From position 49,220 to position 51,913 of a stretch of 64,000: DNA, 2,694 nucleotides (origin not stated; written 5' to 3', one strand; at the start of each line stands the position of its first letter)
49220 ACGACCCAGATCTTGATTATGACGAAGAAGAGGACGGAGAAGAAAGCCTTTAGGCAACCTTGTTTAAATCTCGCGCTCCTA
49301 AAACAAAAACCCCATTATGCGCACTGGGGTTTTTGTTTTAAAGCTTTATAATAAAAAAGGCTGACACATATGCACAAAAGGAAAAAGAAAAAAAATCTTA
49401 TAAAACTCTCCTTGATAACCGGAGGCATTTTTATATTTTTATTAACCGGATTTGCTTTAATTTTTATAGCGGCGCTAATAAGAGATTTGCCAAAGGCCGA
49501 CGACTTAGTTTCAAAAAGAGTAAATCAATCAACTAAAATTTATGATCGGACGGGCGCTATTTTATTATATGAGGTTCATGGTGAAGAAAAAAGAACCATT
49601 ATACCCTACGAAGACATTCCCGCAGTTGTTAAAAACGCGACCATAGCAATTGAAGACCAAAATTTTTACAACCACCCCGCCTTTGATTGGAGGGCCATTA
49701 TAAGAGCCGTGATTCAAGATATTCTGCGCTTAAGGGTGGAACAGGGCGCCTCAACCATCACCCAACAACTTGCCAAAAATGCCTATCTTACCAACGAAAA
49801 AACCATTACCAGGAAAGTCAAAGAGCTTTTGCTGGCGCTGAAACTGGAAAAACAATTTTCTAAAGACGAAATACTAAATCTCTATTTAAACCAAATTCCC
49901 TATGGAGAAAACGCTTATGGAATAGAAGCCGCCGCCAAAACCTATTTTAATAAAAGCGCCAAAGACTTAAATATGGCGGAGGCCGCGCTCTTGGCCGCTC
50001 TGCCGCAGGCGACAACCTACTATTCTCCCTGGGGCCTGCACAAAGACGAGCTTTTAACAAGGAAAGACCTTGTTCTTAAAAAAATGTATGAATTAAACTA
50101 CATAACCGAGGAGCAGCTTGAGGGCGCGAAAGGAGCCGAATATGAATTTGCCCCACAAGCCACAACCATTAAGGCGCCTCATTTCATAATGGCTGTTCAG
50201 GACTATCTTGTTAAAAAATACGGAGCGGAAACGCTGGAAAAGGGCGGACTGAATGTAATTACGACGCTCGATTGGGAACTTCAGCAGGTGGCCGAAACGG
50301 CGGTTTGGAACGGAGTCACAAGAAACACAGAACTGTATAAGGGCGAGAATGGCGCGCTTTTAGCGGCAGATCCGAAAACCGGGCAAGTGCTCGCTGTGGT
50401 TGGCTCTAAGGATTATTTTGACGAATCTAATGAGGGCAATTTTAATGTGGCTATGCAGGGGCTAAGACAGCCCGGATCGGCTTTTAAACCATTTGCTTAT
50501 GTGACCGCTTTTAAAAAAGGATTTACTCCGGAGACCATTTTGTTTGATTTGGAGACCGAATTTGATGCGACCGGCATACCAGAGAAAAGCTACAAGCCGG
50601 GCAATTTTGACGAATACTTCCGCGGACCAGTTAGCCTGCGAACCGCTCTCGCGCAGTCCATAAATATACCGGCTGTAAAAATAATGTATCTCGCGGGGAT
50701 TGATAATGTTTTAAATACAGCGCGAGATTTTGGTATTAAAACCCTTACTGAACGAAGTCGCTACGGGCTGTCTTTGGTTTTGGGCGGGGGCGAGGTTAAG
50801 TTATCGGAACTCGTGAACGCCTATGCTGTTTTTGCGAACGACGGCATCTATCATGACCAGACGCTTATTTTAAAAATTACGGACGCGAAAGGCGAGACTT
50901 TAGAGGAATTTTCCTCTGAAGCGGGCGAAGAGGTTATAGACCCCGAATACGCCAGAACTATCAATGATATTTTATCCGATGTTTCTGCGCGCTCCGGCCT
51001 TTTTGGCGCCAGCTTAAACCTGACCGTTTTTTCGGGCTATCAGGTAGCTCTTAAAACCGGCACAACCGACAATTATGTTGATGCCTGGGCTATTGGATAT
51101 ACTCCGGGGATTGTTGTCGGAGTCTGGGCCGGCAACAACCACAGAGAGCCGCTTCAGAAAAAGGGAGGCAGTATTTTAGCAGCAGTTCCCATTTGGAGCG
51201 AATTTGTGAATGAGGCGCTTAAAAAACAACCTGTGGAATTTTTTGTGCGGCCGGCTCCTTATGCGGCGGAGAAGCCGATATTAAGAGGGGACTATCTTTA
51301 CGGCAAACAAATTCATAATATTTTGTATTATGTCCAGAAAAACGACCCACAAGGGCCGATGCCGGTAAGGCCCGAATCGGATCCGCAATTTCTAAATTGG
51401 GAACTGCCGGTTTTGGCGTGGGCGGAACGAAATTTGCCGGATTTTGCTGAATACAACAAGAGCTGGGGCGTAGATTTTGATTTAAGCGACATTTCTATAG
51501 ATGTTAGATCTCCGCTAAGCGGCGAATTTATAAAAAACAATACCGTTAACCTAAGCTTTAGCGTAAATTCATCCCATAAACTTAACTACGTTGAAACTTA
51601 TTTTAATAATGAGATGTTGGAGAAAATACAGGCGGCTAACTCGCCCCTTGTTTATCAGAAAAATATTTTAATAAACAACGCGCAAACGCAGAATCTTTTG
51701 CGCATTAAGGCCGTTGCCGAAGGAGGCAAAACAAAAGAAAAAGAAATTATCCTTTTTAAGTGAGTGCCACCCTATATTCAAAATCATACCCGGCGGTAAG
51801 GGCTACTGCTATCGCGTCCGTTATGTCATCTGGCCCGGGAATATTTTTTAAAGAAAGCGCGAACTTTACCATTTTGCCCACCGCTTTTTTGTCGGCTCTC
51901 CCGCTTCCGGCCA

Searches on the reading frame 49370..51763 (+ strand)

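Call 101: search_protein_families(library=pfam, proteins=[window:49370-51763:+], max_evalue=0.001)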
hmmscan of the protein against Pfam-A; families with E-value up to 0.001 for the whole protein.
window:49370-51763:+ (797 aa): 2 families
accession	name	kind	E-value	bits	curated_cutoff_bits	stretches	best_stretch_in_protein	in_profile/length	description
PF00912.28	Transgly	-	1e-65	220.9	27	1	67-239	6-177/178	Transglycosylase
PF00905.27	Transpeptidase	-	2e-28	99.9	22.1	1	328-590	1-281/299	Penicillin binding protein transpeptidase domain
